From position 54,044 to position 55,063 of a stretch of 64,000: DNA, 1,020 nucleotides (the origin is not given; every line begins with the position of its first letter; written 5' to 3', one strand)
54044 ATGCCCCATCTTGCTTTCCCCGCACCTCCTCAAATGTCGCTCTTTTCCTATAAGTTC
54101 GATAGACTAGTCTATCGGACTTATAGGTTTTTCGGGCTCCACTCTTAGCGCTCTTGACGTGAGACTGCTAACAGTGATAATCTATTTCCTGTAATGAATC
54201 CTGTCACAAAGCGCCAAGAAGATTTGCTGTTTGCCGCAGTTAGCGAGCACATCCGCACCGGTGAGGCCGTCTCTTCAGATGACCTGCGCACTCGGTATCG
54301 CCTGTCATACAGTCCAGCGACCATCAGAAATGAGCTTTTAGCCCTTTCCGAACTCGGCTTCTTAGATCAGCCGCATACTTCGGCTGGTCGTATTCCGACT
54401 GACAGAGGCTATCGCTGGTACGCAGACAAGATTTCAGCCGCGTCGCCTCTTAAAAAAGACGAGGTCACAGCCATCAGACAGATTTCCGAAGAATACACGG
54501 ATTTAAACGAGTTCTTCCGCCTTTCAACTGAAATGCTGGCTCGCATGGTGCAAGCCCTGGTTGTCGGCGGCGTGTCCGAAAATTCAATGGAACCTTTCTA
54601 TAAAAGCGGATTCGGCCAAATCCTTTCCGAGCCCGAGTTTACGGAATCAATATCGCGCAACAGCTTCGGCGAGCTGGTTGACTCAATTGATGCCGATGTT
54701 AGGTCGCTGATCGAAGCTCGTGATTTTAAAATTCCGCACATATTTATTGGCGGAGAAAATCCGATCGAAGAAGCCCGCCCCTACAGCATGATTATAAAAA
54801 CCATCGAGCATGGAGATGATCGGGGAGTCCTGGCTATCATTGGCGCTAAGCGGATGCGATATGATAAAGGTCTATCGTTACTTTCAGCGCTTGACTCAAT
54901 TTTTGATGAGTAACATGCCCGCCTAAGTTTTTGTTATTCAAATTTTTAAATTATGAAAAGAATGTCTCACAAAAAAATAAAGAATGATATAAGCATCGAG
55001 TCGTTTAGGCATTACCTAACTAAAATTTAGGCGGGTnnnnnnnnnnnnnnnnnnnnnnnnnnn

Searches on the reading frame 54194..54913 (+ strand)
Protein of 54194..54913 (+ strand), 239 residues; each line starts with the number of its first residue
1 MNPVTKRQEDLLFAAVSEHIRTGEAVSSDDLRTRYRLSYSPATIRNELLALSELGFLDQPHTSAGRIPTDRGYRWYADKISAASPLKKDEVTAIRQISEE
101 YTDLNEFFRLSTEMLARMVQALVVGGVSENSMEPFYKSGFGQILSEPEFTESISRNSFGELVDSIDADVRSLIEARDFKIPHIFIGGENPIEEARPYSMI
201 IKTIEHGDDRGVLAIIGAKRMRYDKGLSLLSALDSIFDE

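Call 8: search_protein_families(library=pfam, proteins=[window:54194-54913:+])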
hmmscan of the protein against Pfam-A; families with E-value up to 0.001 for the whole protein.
window:54194-54913:+ (239 aa): 1 family
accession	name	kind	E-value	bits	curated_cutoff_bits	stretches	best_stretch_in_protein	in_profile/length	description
PF01628.27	HrcA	-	1.6e-14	54.9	22.2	1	108-225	102-213/215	HrcA protein C terminal domain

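Call 10: find_encoding_contigs(protein=window:54194-54913:+, flank=10000, max_places=6)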
Protein window:54194-54913:+ (239 aa): 1 contig read that carries it; 1 place shown.
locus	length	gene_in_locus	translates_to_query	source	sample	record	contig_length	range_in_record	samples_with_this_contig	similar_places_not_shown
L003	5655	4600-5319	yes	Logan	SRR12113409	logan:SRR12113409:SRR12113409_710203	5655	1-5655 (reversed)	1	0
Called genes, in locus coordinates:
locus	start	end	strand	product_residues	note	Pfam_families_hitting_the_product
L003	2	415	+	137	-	?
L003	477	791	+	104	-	PF00829:Ribosomal_L21p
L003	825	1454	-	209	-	PF21176:RecR_HhH, PF01751:Toprim (faint), PF13662:Toprim_4, PF21175:RecR_C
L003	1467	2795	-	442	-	PF00772:DnaB, PF13481:AAA_25, PF03796:DnaB_C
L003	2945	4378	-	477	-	PF01406:tRNA-synt_1e, PF09334:tRNA-synt_1g (faint)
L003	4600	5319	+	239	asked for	PF01628:HrcA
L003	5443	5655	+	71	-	?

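Call 20: find_homologous_proteins(query=window:54194-54913:+, max_evalue=1e-10)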
Query window:54194-54913:+ (239 aa): 6972 proteins with E <= 1e-10 among 8000 candidates; the best 120 are listed.
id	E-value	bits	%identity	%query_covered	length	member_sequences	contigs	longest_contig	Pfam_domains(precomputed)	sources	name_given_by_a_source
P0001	9.5e-151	518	100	100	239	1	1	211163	PF01628.28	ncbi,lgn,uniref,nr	ncbi:MAG: hypothetical protein HY220_01060 [Candidatus Sungbacteria bacterium]|uniref:Heat-inducible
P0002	6.7e-90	319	64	98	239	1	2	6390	PF01628.28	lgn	-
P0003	1.6e-88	314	61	99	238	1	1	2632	PF01628.28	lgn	-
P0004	6.4e-87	309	61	100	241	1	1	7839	PF01628.28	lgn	-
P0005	6.9e-85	302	59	97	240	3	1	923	PF01628.28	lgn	-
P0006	2.6e-82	294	57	99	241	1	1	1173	PF01628.28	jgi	jgi:transcriptional regulator of heat shock response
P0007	7.7e-80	286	58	100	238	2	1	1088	PF01628.28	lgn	-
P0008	1.2e-77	279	54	99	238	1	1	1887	PF01628.28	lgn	-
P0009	2.0e-75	272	53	100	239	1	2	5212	PF01628.28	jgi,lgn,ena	jgi:heat-inducible transcriptional repressor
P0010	1.1e-74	269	54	96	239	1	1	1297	PF01628.28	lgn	-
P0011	3.3e-74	268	54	98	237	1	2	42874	PF01628.28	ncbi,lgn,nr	ncbi:MAG: hypothetical protein HY471_03255 [Candidatus Sungbacteria bacterium]|nr:hypothetical prote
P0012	3.6e-73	264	53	98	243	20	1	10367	PF01628.28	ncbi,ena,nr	ncbi:MAG: Transcriptional regulator of heat shock protein [Parcubacteria group bacterium GW2011_GWB1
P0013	5.5e-72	260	53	94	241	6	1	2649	PF01628.28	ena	-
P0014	2.1e-70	255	53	100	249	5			PF01628.28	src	-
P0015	3.1e-68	248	51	97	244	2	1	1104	PF01628.28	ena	-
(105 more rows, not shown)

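Call 22: find_encoding_contigs(protein=P0002, flank=10000, max_places=2)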
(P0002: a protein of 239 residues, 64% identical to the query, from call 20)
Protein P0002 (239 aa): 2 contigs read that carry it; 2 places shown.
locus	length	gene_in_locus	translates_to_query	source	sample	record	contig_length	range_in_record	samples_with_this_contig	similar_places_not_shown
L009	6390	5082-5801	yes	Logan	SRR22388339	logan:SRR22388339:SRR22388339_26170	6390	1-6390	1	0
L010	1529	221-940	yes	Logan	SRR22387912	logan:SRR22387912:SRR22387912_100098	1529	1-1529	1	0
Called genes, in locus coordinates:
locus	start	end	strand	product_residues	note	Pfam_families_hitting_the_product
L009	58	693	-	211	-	PF21176:RecR_HhH, PF01751:Toprim, PF13662:Toprim_4, PF21175:RecR_C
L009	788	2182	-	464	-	PF00772:DnaB, PF03796:DnaB_C, PF13481:AAA_25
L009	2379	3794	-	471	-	PF00133:tRNA-synt_1 (faint), PF01406:tRNA-synt_1e, PF01921:tRNA-synt_1f (faint), PF09334:tRNA-synt_1g (weak), PF23493:CysS_C (weak)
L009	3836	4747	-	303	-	PF01544:CorA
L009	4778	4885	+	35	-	-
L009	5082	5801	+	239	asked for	PF01628:HrcA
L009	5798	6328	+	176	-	PF01025:GrpE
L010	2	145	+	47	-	?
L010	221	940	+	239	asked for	PF01628:HrcA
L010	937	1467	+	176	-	PF01025:GrpE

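Call 23: find_encoding_contigs(protein=P0004, flank=10000, max_places=2)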
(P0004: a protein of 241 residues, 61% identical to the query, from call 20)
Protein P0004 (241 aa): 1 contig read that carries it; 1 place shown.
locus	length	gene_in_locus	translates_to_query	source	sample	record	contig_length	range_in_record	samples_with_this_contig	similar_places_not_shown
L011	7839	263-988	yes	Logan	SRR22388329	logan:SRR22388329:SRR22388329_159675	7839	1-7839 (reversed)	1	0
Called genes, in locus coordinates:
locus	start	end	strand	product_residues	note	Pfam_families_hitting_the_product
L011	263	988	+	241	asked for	PF01628:HrcA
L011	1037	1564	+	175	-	PF01025:GrpE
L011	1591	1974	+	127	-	PF05635:23S_rRNA_IVP, PF22296:bAvd (weak)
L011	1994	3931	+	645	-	PF00012:HSP70, PF06723:MreB_Mbl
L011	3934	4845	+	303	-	-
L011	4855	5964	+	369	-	PF00226:DnaJ, PF01556:DnaJ_C, PF00684:DnaJ_CXXCXGXG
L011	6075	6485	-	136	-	PF01371:Trp_repressor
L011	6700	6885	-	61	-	-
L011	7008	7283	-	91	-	PF01016:Ribosomal_L27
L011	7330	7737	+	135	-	-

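Call 24: find_encoding_contigs(protein=P0011, flank=10000, max_places=2)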
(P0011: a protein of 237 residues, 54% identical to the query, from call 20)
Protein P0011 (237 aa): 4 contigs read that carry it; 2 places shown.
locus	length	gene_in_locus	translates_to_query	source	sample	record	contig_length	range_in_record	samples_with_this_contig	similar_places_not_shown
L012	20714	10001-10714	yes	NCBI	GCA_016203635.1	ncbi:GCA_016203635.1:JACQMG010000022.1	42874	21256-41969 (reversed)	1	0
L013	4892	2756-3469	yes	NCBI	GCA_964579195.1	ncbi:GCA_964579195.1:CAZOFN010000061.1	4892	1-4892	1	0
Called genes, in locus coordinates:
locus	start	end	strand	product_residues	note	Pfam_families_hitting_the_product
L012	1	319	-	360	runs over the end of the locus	PF01926:MMR_HSR1, PF02421:FeoB_N, PF06071:YchF-GTPase_C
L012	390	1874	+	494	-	PF02878:PGM_PMM_I, PF02879:PGM_PMM_II, PF02880:PGM_PMM_III, PF00408:PGM_PMM_IV (weak)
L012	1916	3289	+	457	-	PF02878:PGM_PMM_I, PF02879:PGM_PMM_II, PF02880:PGM_PMM_III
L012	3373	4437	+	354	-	PF02646:RmuC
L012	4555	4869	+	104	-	PF00829:Ribosomal_L21p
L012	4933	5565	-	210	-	PF21176:RecR_HhH, PF01751:Toprim, PF13662:Toprim_4, PF21175:RecR_C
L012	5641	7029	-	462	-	PF00772:DnaB, PF03796:DnaB_C, PF13481:AAA_25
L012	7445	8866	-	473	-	PF01406:tRNA-synt_1e, PF09334:tRNA-synt_1g (faint), PF23493:CysS_C (weak)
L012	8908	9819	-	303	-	PF01544:CorA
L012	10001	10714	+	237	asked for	PF01628:HrcA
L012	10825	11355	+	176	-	PF01025:GrpE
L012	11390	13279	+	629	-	PF00012:HSP70, PF06723:MreB_Mbl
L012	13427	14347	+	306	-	-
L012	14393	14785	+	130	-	PF13366:PDDEXK_3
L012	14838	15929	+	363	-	PF00226:DnaJ, PF01556:DnaJ_C, PF00684:DnaJ_CXXCXGXG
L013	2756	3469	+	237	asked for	PF01628:HrcA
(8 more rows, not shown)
